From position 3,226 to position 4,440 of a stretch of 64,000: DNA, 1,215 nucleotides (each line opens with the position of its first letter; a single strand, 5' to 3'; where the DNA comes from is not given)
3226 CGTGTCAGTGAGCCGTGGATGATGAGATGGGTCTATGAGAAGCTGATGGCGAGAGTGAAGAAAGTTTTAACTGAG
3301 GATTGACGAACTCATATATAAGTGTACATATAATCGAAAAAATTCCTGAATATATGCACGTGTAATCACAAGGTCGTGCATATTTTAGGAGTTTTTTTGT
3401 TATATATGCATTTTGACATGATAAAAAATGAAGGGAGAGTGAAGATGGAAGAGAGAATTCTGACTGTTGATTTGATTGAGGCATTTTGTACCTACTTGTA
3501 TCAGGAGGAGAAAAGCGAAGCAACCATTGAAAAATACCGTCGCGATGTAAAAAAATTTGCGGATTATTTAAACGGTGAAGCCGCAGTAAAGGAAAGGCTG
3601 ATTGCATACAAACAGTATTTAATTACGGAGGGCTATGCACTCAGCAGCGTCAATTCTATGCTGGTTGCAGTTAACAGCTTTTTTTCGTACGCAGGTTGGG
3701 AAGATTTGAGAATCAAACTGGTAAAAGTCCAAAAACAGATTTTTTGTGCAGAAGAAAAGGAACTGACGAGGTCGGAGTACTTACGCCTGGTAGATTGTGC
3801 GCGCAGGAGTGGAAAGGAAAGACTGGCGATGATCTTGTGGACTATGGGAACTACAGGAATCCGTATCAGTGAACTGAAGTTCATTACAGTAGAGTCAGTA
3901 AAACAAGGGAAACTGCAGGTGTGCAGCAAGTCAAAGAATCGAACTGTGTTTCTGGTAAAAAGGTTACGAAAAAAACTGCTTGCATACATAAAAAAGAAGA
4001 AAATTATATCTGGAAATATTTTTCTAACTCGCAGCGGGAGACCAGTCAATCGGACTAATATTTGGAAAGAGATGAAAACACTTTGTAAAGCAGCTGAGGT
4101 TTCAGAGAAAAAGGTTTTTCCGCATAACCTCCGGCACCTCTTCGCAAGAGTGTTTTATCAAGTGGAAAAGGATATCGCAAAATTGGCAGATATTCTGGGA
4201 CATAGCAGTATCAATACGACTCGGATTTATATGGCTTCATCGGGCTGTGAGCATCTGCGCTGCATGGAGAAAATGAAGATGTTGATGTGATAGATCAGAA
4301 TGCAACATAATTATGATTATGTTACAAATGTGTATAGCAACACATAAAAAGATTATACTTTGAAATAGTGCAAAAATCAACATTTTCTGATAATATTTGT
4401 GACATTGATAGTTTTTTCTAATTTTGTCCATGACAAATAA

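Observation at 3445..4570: Recombinase-driven invertible promoter switch, assembled in the OFF orientation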

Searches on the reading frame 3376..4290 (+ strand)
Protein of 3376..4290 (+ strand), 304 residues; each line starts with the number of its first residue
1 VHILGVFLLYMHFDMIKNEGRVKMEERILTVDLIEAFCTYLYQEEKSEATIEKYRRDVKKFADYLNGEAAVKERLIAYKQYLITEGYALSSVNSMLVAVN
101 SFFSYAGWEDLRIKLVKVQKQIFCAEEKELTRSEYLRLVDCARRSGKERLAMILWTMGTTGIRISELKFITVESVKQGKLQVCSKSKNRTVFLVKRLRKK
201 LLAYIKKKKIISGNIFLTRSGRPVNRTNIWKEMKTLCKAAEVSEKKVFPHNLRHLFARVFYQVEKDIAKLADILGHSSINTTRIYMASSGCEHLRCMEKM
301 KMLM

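Call 4: search_protein_families(library=pfam, proteins=[window:3445-4290:+])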
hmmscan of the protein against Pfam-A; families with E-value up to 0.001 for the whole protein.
window:3445-4290:+ (281 aa): 3 families
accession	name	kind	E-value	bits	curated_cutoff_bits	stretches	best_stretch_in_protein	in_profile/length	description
PF00589.27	Phage_integrase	-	2.2e-24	86.6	27.1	1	106-265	2-168/172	Phage integrase family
PF02899.23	Phage_int_SAM_1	-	1.1e-09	38.9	22.3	1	11-86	1-82/83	Phage integrase, N-terminal SAM-like domain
PF13495.12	Phage_int_SAM_4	-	3.2e-05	24.7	27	1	10-82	1-77/85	Phage integrase, N-terminal SAM-like domain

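Call 7: find_related_loci(query=window:3445-4290:+, collection=genome_contigs, flank=6000)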
Query window:3445-4290:+ (281 aa) in genome_contigs; peptide patterns used: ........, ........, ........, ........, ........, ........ (x = any residue, [..] = any of these).
70 stretches matched a pattern; 23 encode a relative of the query (tblastn E <= 1e-3); 23 distinct loci.
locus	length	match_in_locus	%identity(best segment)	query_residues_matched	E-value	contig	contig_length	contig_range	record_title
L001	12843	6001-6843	60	1-281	1e-110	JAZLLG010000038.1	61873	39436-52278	MAG: Lachnospiraceae bacterium isolate T1900044958_TA20190014.MAGScoT_cleanbin_000014 SGB_3880_k141_277359, whole genome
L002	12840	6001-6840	62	1-281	2e-109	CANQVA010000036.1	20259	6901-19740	MAG: uncultured Ruminococcus sp. isolate Lapin-032__bin115 genome assembly, contig: Lapin-032__NODE_4047_length_20259_co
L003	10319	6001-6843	59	1-281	2e-108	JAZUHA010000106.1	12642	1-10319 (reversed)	MAG: Acutalibacteraceae bacterium isolate T1900045280_TH20190050.MAGScoT_cleanbin_000015 SGB_5939_k141_1772446, whole ge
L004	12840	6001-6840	58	1-280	4e-107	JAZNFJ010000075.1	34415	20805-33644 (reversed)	MAG: Candidatus Avilachnospira sp. isolate T1900044714_TS20190180.MAGScoT_cleanbin_000049 SGB_1861_k141_196745, whole ge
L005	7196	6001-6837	57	3-281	4e-107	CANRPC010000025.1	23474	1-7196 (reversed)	MAG: uncultured Bacilli bacterium isolate Lapin-019__bin23 genome assembly, contig: Lapin-019__NODE_1247_length_23474_co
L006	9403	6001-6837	56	3-281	9e-105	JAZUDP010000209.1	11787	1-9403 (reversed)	MAG: Acutalibacteraceae bacterium isolate T1900045308_TH20190078.MAGScoT_cleanbin_000037 SGB_6199_k141_394483, whole gen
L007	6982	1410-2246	56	6-281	8e-103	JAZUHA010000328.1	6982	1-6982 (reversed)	MAG: Acutalibacteraceae bacterium isolate T1900045280_TH20190050.MAGScoT_cleanbin_000015 SGB_5939_k141_1297848, whole ge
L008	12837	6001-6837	54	3-281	2e-102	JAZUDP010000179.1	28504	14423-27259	MAG: Acutalibacteraceae bacterium isolate T1900045308_TH20190078.MAGScoT_cleanbin_000037 SGB_6199_k141_1552341, whole ge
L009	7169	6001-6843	57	1-281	5e-101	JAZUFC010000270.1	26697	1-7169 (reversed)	MAG: Lachnospiraceae bacterium isolate T1900045296_TH20190066.MAGScoT_cleanbin_000024 SGB_6088_k141_1095219, whole genom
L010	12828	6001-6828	55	6-281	5e-99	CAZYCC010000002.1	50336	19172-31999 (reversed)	MAG TPA_asm: uncultured Lachnospiraceae bacterium isolate SRP314395_co1_97 genome assembly, contig: NODE_425_length_5033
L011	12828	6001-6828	55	4-280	5e-92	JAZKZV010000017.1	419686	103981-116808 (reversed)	MAG: Clostridia bacterium isolate T1900045085_TC20190079.MAGScoT_cleanbin_000001 SGB_4676_k141_1268139, whole genome sho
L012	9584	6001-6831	55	3-280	1e-91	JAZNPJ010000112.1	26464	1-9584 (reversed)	MAG: Clostridia bacterium isolate T1900044834_TS20190300.MAGScoT_cleanbin_000025 SGB_2914_k141_2619800, whole genome sho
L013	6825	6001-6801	52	11-281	7e-90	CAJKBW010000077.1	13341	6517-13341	MAG TPA_asm: uncultured Ruminococcaceae bacterium isolate ERR1600664-bin.7 genome assembly, contig: NODE_4480_length_133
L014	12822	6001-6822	51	6-280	1e-88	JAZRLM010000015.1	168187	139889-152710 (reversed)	MAG: Clostridia bacterium isolate T1900045435_YK20190126.MAGScoT_cleanbin_000003 SGB_7105_k141_1187538, whole genome sho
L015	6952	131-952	50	6-280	4e-86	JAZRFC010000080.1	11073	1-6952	MAG: Clostridia bacterium isolate T1900045495_YK20190189.MAGScoT_cleanbin_000046 SGB_7436_k141_2373820, whole genome sho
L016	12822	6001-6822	49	6-280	2e-85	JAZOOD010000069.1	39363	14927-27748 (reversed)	MAG: Clostridia bacterium isolate T1900045634_YK20190328.MAGScoT_cleanbin_000002 SGB_8073_k141_1681659, whole genome sho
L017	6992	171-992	50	6-280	1e-85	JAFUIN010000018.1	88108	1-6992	MAG: Clostridia bacterium isolate RGIG4526 Roe_deer_Rectum-1__c251890, whole genome shotgun sequence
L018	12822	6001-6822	50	6-280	8e-85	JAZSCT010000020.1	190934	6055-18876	MAG: Clostridia bacterium isolate T1900044604_TS20190070.MAGScoT_cleanbin_000002 SGB_716_k141_962777, whole genome shotg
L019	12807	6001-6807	50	11-280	4e-85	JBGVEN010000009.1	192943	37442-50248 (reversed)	MAG: Monoglobaceae bacterium isolate fecal_MAG_412 fecal_MAG_412_contig_0009, whole genome shotgun sequence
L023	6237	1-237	72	203-281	2e-35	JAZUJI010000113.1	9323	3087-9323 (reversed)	MAG: Acutalibacteraceae bacterium isolate T1900045256_TH20190026.MAGScoT_cleanbin_000010 SGB_5793_k141_1020911, whole ge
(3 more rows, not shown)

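Call 13: search_protein_families(library=pfam, proteins=[L001:7121-7420:+, L001:7586-8185:+, L002:7192-7821:+, L003:7502-9037:+, L004:7399-9948:+, L006:7151-7636:+, L006:7697-9403:+, L007:3291-6263:+, L008:7174-7980:+, L015:1239-1733:+], max_evalue=0.001)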
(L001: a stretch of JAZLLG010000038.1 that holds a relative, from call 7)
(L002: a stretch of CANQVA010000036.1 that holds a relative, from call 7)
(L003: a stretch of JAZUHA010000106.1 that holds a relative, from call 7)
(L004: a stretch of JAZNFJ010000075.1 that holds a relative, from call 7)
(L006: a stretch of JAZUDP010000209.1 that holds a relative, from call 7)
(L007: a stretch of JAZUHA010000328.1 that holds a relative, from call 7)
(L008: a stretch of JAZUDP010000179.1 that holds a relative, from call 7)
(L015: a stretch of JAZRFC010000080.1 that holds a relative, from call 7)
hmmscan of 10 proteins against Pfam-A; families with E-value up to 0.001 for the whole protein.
L001:7121-7420:+ (99 aa): 0 families

L001:7586-8185:+ (199 aa): 1 family
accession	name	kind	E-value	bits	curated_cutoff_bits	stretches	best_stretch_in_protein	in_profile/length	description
PF04647.20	AgrB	-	6.1e-39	133.7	23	1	6-180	1-182/185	Accessory gene regulator B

L002:7192-7821:+ (209 aa): 0 families

L003:7502-9037:+ (511 aa): 0 families

L004:7399-9948:+ (849 aa): 0 families

L006:7151-7636:+ (161 aa): 0 families

L006:7697-9403:+ (569 aa): 2 families
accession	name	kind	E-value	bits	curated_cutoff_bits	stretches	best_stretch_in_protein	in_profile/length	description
PF13519.12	VWA_2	-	2.3e-06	28.6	27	1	414-469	1-49/107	von Willebrand factor type A domain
PF00092.34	VWA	-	8e-05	23.4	23.8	1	413-467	1-47/174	von Willebrand factor type A domain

L007:3291-6263:+ (990 aa): 0 families

L008:7174-7980:+ (268 aa): 0 families

L015:1239-1733:+ (164 aa): 2 families
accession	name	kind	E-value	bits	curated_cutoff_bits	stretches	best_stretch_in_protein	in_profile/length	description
PF06908.16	YpsA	-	7.6e-21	75.3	27.7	1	12-146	2-144/168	YspA SLOG family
PF02481.21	DNA_processg_A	-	1.5e-06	28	29.6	1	35-160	65-187/212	DNA recombination-mediator protein A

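Call 14: search_protein_families(library=pfam, proteins=[L008:8076-12836:+, L011:7459-10989:+, L023:2364-5390:+, L019:8169-12023:+, L004:9965-12838:+, L016:7879-8382:+, L017:2031-3050:+, L018:8499-10322:+, L001:8412-9146:+, L001:9146-10453:+], max_evalue=0.001)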
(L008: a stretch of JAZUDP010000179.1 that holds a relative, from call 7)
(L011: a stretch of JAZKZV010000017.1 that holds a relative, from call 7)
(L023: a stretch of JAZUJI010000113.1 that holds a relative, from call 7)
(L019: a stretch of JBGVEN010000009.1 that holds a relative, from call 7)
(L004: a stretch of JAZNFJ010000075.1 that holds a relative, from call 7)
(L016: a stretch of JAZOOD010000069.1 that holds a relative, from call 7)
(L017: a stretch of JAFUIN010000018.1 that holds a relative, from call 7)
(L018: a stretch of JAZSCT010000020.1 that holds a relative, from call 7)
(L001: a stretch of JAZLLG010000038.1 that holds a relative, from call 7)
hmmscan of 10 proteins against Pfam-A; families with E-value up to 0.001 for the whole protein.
L008:8076-12836:+ (1587 aa): 3 families
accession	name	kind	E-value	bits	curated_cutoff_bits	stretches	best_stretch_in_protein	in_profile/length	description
PF05738.19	Cna_B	-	3.4e-11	43.9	22.3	1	1326-1418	3-86/87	Cna protein B-type domain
PF13519.12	VWA_2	-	3.6e-07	31.2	27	1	652-712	1-50/107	von Willebrand factor type A domain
PF00092.34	VWA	-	1.2e-05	26.1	23.8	0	651-717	1-55/174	von Willebrand factor type A domain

L011:7459-10989:+ (1176 aa): 0 families

L023:2364-5390:+ (1008 aa): 5 families
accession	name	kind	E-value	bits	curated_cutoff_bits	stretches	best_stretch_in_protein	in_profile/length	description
PF01074.27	Glyco_hydro_38N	-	2.3e-95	319.5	25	1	233-506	2-269/270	Glycosyl hydrolases family 38 N-terminal domain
PF07748.19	Glyco_hydro_38C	-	2.3e-62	211.3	25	1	669-871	1-204/206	Glycosyl hydrolases family 38 C-terminal domain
PF09261.16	Alpha-mann_mid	-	1.7e-24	86.2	31.1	1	513-608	1-95/96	Alpha mannosidase middle domain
PF17677.7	Glyco_hydro38C2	-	4.2e-20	72.1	22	1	933-1005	1-72/72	Glycosyl hydrolases family 38 C-terminal beta sandwich domain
PF03065.20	Glyco_hydro_57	-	1.9e-05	24.6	21.2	1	268-376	64-173/291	Glycosyl hydrolase family 57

L019:8169-12023:+ (1284 aa): 4 families
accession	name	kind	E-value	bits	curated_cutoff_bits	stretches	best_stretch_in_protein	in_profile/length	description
PF02384.22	N6_Mtase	-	2e-19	70.5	20.4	1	391-677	3-237/311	N-6 DNA Methylase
PF01420.25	Methylase_S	-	1.1e-18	68.4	22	2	1152-1268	53-162/168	Type I restriction modification DNA specificity domain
PF07669.17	Eco57I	-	3e-15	57.2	25.3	1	503-656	3-168/171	Eco57I restriction-modification methylase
PF13588.12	HSDR_N_2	-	6.3e-07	29.9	25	1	84-144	11-71/110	Type I restriction enzyme R protein N terminus (HSDR_N)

L004:9965-12838:+ (958 aa): 2 families
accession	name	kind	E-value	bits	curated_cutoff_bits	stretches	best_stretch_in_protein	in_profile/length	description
PF13809.12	Tubulin_2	-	8.1e-51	173.8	27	1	18-357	1-354/356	Tubulin like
PF00091.31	Tubulin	-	5.4e-08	33.8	33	0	133-199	93-153/190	Tubulin/FtsZ family, GTPase domain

L016:7879-8382:+ (167 aa): 0 families

L017:2031-3050:+ (339 aa): 2 families
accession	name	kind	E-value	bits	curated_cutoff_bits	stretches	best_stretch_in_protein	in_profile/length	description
PF09851.14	SHOCT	-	5.7e-09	35.9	27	1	310-337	1-28/28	Short C-terminal domain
PF05120.17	GvpG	-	0.00068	20.2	30.6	0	310-337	35-62/67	Gas vesicle protein G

L018:8499-10322:+ (607 aa): 2 families
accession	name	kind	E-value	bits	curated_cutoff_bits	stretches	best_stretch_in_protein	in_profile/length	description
PF22712.1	SNaCT7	-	1.9e-10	41.4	27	1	450-607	2-160/160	Short NACHT-associated C-Terminal domain, family 7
PF05729.18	NACHT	-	2e-05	24.9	26.7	1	106-223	3-131/167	NACHT domain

L001:8412-9146:+ (244 aa): 2 families
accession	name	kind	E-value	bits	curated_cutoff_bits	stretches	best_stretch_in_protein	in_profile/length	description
PF04397.21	LytTR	-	1.6e-16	60.8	22.6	1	146-233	6-95/98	LytTr DNA-binding domain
PF00072.30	Response_reg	-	1.3e-11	45.1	30.2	1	24-98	9-87/111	Response regulator receiver domain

L001:9146-10453:+ (435 aa): 3 families
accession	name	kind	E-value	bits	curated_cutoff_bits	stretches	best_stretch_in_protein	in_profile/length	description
PF14501.12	HATPase_c_5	-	6e-20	71.5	22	1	329-432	2-102/102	GHKL domain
PF14689.11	SPOB_a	-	1.6e-06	28.1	28.1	1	237-293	5-61/62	Sensor_kinase_SpoOB-type, alpha-helical domain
PF02518.31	HATPase_c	-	0.00049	21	26.4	1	329-432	2-108/111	Histidine kinase-, DNA gyrase B-, and HSP90-like ATPase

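Call 19: find_encoding_contigs(protein=window:3445-4290:+, flank=3000, max_places=10)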
Protein window:3445-4290:+ (281 aa): no gene with exactly this product is on record in the collection.

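Call 21: find_encoding_contigs(protein=window:3376-4290:+, flank=3000, max_places=10)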
Protein window:3376-4290:+ (304 aa): no gene with exactly this product is on record in the collection.

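Call 25: search_protein_families(library=padloc, proteins=[window:3445-4290:+], max_evalue=0.01)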
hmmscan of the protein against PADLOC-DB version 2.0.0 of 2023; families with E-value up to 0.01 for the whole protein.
window:3445-4290:+ (281 aa): 1 family
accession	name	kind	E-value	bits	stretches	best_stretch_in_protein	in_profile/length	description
PDLC02798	SspF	-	0.00043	16.9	1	37-120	233-317/607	SspF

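Call 26: search_protein_families(library=ncbifam, proteins=[window:3445-4290:+], max_evalue=0.01)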
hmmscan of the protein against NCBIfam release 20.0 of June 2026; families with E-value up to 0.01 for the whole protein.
window:3445-4290:+ (281 aa): 10 families
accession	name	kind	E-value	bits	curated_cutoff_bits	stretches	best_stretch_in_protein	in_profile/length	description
NF040815.2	recomb_XerA_Arch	equivalog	5.5e-41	140.9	220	1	12-264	1-253/263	site-specific tyrosine recombinase/integron integrase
TIGR02225.1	recomb_XerD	equivalog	2.2e-34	119.1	329.6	1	13-263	2-272/290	site-specific tyrosine recombinase XerD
NF001399.0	PRK00283.1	subfamily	2.7e-34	118.8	279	1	9-263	7-281/300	tyrosine recombinase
TIGR02224.1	recomb_XerC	equivalog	1.5e-32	113.2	335.15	1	13-264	2-276/295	tyrosine recombinase XerC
NF003462.0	PRK05084.1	equivalog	1.3e-16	60.3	267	1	124-276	194-355/360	tyrosine recombinase XerS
TIGR02249.1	integrase_gron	subfamily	3.6e-12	46.3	265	1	204-263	240-298/315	integron integrase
NF002331.0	PRK01287.1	subfamily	1.4e-09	37.4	371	1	113-271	151-317/365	site-specific tyrosine recombinase XerC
NF007370.0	PRK09870.1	subfamily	4.3e-07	29.7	221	1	171-268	86-182/200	tyrosine-type DNA invertase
NF011946.0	PRK15417.1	equivalog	3.9e-06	26.3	435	1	221-263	271-313/337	integron integrase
NF007371.0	PRK09871.1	subfamily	0.0002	21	222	1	190-276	100-185/198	tyrosine-type DNA invertase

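Call 39: search_solved_structures(query=window:3445-4290:+, max_evalue=0.00001, show_alignments=2)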
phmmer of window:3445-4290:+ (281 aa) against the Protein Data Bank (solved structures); distinct sequences matched with E-value up to 0.00001: 7.
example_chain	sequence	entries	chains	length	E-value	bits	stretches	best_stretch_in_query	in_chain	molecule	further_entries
4a8e_A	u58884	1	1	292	8.8e-22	81.2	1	2-278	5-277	PROBABLE TYROSINE RECOMBINASE XERC-LIKE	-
5hxy_A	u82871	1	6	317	9.1e-17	64.8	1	9-263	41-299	Tyrosine recombinase XerA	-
1a0p_A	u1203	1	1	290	5.7e-14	55.6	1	11-272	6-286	SITE-SPECIFIC RECOMBINASE XERD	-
9i5v_14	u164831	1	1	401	5.9e-13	52.3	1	7-274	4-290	Ribosome-associated translation inhibitor RaiA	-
5dcf_A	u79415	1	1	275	2.4e-10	43.7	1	129-273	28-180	Tyrosine recombinase XerD,DNA translocase FtsK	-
5jjv_A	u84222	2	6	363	2.2e-08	37.3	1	129-263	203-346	Tyrosine recombinase XerH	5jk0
2a3v_A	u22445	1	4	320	6.7e-07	32.4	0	201-263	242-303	site-specific recombinase IntI4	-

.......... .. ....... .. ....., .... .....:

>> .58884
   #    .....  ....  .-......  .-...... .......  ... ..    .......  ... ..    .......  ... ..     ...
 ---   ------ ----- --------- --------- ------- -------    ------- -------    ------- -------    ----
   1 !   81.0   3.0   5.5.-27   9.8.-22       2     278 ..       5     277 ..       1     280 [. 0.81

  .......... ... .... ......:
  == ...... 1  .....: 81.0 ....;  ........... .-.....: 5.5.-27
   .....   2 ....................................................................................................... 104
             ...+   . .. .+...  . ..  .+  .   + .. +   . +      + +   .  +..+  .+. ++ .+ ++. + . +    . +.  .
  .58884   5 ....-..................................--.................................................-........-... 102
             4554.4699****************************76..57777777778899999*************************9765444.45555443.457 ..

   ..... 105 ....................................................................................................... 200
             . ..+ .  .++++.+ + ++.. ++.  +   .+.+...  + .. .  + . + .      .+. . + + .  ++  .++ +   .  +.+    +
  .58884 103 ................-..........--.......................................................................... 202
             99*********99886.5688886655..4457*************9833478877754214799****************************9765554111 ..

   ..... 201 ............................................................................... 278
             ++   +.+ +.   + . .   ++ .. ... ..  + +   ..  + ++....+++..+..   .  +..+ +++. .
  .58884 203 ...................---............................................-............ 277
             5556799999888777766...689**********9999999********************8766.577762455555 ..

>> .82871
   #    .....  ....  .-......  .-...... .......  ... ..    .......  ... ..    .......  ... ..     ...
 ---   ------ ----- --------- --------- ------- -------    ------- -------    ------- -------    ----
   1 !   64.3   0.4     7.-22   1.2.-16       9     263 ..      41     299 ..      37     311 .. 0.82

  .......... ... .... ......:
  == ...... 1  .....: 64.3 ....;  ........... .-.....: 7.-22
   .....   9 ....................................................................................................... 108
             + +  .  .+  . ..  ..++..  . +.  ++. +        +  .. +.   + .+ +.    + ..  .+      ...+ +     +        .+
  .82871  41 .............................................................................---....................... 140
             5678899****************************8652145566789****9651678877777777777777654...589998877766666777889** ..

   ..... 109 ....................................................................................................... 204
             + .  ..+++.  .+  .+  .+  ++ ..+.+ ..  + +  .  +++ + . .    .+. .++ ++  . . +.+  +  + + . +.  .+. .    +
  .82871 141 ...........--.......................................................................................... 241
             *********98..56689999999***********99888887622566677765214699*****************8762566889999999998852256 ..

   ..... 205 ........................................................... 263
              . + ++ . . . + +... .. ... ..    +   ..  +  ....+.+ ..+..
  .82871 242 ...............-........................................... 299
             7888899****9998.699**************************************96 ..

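Call 52: find_related_loci(query=window:3445-4290:+, collection=metagenome_contigs, flank=4000)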
Query window:3445-4290:+ (281 aa) in metagenome_contigs; peptide patterns used: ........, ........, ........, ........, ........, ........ (x = any residue, [..] = any of these).
136 stretches matched a pattern; 38 encode a relative of the query (tblastn E <= 1e-3); 38 distinct loci.
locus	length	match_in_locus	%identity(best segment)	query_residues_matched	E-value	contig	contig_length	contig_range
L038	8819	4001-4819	79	1-273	8e-147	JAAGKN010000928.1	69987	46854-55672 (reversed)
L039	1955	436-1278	59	1-281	2e-116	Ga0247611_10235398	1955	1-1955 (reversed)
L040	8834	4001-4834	53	1-280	9e-96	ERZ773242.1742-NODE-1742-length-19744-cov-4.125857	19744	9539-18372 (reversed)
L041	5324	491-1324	53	1-280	9e-96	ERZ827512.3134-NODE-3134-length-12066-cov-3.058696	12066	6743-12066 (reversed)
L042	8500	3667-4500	53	1-280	9e-96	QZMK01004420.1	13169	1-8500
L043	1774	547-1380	53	1-280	1e-100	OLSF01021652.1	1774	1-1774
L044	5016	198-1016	53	6-280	4e-95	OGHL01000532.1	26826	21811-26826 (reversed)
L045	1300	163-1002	52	1-281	3e-101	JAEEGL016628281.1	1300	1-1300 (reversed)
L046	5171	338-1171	53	1-280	1e-92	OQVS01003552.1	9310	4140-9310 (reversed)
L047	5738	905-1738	53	1-280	1e-92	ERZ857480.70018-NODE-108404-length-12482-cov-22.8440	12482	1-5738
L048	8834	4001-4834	53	1-280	1e-92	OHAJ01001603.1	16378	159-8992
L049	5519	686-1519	53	1-280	1e-92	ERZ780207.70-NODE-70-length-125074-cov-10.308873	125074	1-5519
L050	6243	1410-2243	53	1-280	1e-92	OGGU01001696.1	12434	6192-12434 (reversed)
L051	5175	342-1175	53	1-280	1e-92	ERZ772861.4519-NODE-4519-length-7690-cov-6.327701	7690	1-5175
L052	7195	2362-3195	53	1-280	1e-92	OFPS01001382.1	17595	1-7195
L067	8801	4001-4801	52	11-281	7e-90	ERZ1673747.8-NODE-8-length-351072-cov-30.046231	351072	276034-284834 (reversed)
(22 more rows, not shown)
